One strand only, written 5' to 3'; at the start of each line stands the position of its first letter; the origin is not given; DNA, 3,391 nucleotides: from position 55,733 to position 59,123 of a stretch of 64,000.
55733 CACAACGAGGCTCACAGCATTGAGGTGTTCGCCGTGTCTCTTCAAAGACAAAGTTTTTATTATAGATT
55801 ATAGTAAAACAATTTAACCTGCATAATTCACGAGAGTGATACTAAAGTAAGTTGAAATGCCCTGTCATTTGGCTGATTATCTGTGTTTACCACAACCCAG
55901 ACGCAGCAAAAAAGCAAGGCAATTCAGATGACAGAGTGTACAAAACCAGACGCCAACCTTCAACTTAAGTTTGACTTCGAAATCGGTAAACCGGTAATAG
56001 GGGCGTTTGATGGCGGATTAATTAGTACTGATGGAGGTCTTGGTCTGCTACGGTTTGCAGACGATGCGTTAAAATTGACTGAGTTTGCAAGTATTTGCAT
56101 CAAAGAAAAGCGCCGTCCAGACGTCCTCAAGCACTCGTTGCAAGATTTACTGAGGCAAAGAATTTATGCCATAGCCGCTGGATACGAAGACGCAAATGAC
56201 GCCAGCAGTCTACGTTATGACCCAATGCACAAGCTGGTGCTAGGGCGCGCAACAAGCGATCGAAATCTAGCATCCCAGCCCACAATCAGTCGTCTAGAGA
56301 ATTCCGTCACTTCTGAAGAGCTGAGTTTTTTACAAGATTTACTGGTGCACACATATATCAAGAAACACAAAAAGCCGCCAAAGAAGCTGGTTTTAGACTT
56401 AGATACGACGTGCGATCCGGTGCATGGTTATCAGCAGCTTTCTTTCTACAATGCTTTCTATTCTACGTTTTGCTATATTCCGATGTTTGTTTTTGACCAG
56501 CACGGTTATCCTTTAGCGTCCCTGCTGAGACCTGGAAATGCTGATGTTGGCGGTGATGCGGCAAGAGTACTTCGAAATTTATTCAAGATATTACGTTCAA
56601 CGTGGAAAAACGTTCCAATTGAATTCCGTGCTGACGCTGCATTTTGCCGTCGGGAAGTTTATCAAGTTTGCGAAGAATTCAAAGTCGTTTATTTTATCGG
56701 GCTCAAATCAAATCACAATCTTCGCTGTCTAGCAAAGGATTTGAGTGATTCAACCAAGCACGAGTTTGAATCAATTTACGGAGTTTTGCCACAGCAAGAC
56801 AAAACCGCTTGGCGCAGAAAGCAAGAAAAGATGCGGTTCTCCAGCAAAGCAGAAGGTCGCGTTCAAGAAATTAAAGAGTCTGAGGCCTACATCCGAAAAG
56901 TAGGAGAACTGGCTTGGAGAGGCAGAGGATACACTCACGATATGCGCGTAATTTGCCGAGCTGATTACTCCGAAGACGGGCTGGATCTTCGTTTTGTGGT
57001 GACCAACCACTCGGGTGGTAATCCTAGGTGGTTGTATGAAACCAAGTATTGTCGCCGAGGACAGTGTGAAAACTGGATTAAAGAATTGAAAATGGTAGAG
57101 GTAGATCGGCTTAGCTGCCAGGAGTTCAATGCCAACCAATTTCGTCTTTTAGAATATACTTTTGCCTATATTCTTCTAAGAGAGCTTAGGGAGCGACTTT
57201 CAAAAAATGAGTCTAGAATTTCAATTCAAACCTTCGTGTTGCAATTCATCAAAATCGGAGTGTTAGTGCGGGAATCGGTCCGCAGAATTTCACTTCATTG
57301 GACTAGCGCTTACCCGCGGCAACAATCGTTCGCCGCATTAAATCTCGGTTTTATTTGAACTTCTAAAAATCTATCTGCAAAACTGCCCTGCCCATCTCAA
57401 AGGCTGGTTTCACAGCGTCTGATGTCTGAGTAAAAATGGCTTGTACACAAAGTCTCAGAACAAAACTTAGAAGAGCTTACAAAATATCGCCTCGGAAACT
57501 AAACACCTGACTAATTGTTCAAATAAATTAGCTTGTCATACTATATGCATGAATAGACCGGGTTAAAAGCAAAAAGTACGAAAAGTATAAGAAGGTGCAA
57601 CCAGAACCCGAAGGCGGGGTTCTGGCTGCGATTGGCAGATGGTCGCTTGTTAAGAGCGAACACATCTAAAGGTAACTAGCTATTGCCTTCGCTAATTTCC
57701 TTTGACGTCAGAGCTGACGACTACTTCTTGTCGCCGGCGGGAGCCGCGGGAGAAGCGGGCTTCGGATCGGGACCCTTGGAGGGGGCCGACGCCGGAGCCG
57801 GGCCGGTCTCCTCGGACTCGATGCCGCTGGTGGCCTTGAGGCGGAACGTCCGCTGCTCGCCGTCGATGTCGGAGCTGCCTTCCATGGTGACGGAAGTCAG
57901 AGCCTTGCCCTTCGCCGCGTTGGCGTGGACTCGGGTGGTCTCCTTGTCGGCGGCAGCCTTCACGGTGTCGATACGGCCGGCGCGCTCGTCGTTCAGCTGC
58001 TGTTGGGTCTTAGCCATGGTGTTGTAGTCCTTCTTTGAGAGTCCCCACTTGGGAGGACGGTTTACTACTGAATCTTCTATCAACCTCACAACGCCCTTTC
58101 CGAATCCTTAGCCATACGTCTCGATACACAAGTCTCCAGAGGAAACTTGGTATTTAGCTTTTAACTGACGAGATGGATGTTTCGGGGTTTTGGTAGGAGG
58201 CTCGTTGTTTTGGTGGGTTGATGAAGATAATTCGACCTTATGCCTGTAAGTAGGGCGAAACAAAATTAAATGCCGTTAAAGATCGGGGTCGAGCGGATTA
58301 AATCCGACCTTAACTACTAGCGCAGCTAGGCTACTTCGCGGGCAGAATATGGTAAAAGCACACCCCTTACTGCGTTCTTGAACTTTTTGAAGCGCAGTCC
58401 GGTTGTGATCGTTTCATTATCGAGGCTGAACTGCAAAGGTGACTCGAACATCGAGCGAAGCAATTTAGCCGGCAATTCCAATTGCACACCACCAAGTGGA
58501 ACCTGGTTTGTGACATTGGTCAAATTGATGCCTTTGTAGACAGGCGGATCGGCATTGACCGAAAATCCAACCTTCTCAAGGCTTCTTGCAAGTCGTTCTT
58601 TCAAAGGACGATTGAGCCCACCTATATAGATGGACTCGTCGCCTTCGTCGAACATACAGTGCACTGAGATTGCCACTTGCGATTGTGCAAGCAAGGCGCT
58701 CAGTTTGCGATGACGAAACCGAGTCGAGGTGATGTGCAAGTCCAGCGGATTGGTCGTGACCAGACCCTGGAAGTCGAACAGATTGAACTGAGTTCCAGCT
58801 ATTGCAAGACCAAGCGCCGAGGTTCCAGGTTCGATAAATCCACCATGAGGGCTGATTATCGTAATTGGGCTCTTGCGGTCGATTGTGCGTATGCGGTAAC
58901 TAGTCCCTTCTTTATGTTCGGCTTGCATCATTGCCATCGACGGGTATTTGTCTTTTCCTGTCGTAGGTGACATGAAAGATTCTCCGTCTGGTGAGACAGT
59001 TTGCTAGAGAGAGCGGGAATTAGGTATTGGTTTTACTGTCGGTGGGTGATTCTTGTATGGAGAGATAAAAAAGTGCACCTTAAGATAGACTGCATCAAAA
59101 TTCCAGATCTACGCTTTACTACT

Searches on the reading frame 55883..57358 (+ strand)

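Call 8: search_protein_families(library=pfam, proteins=[window:55883-57358:+], max_evalue=0.01)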
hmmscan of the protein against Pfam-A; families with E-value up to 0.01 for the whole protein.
window:55883-57358:+ (491 aa): 2 families
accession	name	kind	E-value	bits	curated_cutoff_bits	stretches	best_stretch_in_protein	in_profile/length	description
PF13701.12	DDE_Tnp_1_4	-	8.4e-123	410.3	34.7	1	35-486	6-426/435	Transposase DDE domain group 1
PF01609.27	DDE_Tnp_1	-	8.7e-15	55.4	23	1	166-431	2-200/200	Transposase DDE domain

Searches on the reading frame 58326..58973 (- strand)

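Call 8: search_protein_families(library=pfam, proteins=[window:58326-58973:-], max_evalue=0.01)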
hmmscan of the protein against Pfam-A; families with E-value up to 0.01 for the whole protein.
window:58326-58973:- (215 aa): 1 family
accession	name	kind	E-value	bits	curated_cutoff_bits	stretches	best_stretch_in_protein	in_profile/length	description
PF05908.16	Gamma_PGA_hydro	-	1.6e-41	142.3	22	1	10-198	1-188/191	Poly-gamma-glutamate hydrolase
